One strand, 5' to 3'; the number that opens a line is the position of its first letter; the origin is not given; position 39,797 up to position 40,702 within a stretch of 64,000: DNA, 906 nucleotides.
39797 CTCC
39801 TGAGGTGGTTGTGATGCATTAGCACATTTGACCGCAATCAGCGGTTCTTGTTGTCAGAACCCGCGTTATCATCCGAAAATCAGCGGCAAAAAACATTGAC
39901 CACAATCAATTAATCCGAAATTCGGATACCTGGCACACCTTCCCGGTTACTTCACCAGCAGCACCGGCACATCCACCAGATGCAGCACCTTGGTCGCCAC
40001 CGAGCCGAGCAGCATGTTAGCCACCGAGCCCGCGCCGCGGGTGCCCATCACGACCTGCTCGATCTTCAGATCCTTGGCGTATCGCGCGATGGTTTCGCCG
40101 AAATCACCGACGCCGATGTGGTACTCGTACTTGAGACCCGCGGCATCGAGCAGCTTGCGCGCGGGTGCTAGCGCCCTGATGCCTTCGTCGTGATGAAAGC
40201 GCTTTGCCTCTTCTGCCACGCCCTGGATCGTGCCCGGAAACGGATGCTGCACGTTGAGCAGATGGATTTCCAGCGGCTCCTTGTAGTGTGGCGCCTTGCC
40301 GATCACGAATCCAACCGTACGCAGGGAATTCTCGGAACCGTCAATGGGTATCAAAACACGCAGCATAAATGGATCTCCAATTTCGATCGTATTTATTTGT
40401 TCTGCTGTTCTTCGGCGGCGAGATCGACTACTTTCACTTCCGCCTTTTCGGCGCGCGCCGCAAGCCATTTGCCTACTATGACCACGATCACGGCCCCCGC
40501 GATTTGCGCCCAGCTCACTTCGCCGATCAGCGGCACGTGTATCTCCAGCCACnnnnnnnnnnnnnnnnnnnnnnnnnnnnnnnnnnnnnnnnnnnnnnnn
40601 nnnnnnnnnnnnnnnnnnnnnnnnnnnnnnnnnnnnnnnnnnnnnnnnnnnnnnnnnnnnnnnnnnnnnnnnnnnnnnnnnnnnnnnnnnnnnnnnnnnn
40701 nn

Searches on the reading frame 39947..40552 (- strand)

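Call 17: search_protein_families(library=pfam, proteins=[window:39947-40552:-])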
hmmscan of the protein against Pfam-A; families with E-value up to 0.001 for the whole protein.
window:39947-40552:- (201 aa): 1 family
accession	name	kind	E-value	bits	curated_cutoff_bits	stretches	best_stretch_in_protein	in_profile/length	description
PF00582.32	Usp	-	3.4e-23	83.2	24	1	65-201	4-141/141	Universal stress protein family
